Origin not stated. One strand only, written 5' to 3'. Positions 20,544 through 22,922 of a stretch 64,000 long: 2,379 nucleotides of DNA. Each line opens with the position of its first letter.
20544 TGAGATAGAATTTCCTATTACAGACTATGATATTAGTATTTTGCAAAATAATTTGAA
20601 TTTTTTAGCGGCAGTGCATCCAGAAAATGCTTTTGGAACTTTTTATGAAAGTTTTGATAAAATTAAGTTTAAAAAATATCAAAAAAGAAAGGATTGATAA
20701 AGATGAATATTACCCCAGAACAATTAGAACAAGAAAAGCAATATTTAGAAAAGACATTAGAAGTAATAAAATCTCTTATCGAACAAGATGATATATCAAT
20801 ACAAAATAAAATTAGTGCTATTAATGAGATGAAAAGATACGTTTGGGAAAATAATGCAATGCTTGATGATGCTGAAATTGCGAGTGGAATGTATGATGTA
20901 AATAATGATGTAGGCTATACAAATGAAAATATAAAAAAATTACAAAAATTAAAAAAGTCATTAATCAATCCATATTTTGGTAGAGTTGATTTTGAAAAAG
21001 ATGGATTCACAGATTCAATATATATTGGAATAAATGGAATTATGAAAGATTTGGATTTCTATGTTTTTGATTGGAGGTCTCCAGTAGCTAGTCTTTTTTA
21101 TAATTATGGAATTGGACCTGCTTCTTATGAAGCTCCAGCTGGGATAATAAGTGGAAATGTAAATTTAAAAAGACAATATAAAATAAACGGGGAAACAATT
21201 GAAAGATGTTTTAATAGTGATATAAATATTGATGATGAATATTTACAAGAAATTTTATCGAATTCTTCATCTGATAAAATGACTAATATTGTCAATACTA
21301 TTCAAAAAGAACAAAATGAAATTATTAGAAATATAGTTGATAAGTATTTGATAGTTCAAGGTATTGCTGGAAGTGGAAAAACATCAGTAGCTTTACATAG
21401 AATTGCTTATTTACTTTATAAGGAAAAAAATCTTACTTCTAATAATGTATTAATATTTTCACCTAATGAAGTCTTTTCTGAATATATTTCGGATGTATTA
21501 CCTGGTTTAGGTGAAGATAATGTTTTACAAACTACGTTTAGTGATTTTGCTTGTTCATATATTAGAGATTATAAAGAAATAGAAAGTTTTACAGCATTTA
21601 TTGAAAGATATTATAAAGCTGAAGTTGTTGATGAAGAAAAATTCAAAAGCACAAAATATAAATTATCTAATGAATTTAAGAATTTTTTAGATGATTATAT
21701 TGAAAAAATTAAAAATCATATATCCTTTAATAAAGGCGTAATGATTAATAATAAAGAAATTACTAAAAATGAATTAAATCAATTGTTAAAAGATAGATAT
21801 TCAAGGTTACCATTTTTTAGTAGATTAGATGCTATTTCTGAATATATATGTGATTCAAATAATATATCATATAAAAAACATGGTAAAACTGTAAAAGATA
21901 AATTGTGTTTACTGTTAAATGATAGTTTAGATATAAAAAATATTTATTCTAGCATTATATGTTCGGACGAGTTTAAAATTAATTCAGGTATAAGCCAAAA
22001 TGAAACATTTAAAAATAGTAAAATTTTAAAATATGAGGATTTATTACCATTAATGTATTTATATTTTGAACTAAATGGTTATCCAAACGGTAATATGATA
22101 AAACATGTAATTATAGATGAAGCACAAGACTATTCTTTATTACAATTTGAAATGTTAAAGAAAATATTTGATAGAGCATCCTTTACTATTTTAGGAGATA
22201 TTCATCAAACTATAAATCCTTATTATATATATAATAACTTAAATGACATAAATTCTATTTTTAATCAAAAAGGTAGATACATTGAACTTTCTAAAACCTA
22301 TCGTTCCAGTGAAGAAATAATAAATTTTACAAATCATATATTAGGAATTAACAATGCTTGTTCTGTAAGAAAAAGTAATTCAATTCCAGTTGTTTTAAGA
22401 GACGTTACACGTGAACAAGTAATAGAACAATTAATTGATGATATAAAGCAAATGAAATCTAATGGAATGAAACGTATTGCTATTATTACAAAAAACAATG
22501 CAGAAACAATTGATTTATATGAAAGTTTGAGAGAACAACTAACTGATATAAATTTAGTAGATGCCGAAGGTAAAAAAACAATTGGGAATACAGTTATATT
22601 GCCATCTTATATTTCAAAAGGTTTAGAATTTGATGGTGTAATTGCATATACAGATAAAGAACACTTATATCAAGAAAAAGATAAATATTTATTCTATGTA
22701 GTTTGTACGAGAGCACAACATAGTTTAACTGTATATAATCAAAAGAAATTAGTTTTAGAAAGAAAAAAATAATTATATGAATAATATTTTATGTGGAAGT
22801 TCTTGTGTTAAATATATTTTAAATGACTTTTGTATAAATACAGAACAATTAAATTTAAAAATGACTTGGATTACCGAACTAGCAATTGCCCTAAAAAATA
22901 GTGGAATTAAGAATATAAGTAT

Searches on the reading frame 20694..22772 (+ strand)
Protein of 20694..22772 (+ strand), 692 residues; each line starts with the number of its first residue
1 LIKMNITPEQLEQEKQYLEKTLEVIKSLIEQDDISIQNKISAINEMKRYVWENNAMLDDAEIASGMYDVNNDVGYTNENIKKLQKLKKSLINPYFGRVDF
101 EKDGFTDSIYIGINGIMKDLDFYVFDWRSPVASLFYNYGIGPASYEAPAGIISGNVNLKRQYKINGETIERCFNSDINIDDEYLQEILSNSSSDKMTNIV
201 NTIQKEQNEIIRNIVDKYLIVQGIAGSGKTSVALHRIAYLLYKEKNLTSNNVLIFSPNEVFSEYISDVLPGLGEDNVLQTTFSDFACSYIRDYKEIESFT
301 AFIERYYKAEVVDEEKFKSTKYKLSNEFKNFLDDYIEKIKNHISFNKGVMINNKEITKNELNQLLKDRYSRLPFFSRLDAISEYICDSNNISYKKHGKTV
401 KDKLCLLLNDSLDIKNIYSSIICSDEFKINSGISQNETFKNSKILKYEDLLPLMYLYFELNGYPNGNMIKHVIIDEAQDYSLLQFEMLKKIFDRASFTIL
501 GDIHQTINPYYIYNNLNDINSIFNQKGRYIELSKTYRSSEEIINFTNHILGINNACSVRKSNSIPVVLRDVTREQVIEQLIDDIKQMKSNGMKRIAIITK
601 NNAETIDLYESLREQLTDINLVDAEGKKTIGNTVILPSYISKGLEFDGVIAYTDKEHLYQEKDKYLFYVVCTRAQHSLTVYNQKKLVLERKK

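Call 42: search_protein_families(library=pfam, proteins=[window:20694-22772:+], max_evalue=0.00001)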
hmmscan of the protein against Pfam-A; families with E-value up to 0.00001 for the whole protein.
window:20694-22772:+ (692 aa): 3 families
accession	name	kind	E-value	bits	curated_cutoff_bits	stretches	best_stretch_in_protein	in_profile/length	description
PF00580.27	UvrD-helicase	-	2.8e-15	57.2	23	1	204-507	2-252/271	UvrD/REP helicase N-terminal domain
PF13245.12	AAA_19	-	3.7e-10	40.5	25.1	1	207-507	1-130/134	AAA domain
PF09848.15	SLFN-g3_helicase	-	3.2e-08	33.7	24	0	464-562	75-187/354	Schlafen group 3, DNA/RNA helicase domain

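Call 80: search_protein_families(library=padloc, proteins=[window:20694-22772:+], max_evalue=0.001)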
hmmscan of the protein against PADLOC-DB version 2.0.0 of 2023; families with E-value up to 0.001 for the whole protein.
window:20694-22772:+ (692 aa): 20 families
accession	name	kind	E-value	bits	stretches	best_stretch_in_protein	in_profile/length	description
PDLC00127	GajB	-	3.9e-15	53.4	1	467-621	200-366/594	UrvD helicase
PDLC00122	GajB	-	1.7e-14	51.6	2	633-684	423-474/502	UrvD helicase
PDLC01087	C3a187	-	5.4e-14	49.9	2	470-681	321-542/559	NERD+UvrD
PDLC00129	GajB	-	8.2e-14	49.1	1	470-612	228-368/594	UrvD helicase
PDLC00106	GajB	-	3e-11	40.5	1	470-561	207-299/577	UrvD helicase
PDLC00104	GajB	-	4e-11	40.3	1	472-622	169-325/574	UrvD helicase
PDLC00142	GajB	-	4.2e-10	36.6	1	471-598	218-343/583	UrvD helicase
PDLC00121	GajB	-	1.7e-09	34.8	1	441-549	173-282/565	UrvD helicase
PDLC00126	GajB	-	3.4e-08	30.8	1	429-550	185-309/606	UrvD helicase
PDLC04173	GajB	-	1.2e-07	29.1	1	607-686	399-466/471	-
PDLC00111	GajB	-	3.4e-07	27.3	0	472-620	203-327/625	UrvD helicase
PDLC00103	GajB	-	6.2e-07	26.7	1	329-617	103-369/612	UrvD helicase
PDLC00130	GajB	-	7.5e-07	25.8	1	470-553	207-293/589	UrvD helicase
PDLC00147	GajB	-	1.2e-06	25.7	1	472-590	236-358/637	UrvD helicase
PDLC00144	GajB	-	4.3e-06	23.6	0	468-556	160-250/559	UrvD helicase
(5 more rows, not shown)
